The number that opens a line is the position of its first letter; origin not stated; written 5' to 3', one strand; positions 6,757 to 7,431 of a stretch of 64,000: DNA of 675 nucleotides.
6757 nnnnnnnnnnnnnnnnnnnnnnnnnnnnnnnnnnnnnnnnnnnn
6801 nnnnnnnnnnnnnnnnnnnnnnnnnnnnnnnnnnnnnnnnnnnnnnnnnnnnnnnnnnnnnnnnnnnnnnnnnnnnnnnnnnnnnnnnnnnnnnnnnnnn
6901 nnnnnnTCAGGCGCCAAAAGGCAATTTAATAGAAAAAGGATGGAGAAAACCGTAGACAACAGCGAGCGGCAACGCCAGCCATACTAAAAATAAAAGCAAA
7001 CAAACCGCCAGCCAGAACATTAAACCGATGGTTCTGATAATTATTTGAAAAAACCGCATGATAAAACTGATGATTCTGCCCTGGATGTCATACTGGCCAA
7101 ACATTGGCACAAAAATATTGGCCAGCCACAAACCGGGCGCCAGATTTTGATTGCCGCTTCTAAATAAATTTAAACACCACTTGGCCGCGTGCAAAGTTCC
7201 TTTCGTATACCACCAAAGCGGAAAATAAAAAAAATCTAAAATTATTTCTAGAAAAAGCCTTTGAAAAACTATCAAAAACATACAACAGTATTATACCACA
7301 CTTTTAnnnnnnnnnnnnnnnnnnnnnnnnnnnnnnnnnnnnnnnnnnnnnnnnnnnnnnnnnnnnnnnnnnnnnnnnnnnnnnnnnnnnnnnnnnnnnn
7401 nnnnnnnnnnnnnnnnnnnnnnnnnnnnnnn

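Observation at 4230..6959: Membrane-anchored ClpA/C-like unfoldase whose first AAA+ domain looks catalytically dead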

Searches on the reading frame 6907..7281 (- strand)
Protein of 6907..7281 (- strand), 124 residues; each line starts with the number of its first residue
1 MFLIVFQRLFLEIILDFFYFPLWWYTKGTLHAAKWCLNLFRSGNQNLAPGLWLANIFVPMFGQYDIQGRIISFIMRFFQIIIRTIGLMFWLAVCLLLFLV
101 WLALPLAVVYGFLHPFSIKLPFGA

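Call 3: search_protein_families(library=pfam, proteins=[window:6907-7281:-], max_evalue=0.01)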
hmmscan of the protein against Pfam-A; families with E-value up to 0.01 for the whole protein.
window:6907-7281:- (124 aa): 0 families

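Call 4: search_protein_families(library=ncbifam, proteins=[window:6907-7281:-], max_evalue=0.01)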
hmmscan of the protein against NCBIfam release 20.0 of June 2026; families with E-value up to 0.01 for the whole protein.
window:6907-7281:- (124 aa): 0 families

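Call 40: find_homologous_proteins(query=window:6910-7281:-, max_evalue=0.001)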
Query window:6910-7281:- (124 aa): 233 proteins with E <= 0.001 among 239 candidates; the best 120 are listed.
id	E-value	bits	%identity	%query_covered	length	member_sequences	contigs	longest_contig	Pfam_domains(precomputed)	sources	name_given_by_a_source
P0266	1.5e-75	270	100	100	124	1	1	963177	-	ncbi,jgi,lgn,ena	ncbi:MAG: hypothetical protein WC526_03020 [Patescibacteria group bacterium]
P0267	3.1e-64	233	85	100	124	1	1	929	-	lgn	-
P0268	5.2e-51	190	73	92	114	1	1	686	-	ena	-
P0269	2.9e-49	185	69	94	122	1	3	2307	-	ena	-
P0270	3.6e-48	181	67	99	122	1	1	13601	-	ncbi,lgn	ncbi:MAG: hypothetical protein AAB348_02995 [Patescibacteria group bacterium]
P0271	2.8e-47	178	74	85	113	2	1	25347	-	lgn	-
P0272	2.0e-46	175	68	94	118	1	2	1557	-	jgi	jgi:hypothetical protein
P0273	2.3e-46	175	67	96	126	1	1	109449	-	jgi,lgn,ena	-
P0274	4.0e-46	174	68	89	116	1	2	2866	-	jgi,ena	-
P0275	8.3e-46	173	68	90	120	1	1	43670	-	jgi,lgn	jgi:hypothetical protein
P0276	2.1e-45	172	65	95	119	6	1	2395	-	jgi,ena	-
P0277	8.2e-45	170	68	89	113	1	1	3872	-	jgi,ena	-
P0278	1.2e-44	170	62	96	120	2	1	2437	-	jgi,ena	-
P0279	1.3e-44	170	63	91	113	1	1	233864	-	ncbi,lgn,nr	ncbi:MAG TPA: hypothetical protein VLK22_00655 [Candidatus Udaeobacter sp.]|nr:hypothetical protein 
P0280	1.8e-44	169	64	96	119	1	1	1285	-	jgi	jgi:hypothetical protein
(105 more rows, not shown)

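Call 65: predict_structure(alignment_id=A4)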
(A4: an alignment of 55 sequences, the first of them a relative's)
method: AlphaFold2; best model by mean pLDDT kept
length: 124 residues; sequences in the alignment: 55
mean_pLDDT: 90.6   pTM: 0.70
mean pLDDT of the five models: 90.6, 89.5, 86.9, 86.7, 86.3
residues with pLDDT >= 90: 98; 70-90: 16; 50-70: 8; < 50: 2
segments of 3 or more residues with pLDDT < 50: none
pLDDT, mean of each block of 10 residues (from residue 1): 90 95 95 96 94 89 88 94 97 97 93 74 51
secondary structure, 60 per line:
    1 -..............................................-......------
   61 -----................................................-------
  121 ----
elements in order: H2-47 H49-54 H66-113

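Call 67: search_protein_families(library=ncbifam, proteins=[window:6910-7281:-], max_evalue=0.01)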
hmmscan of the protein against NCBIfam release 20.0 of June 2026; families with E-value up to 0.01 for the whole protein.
window:6910-7281:- (124 aa): 0 families
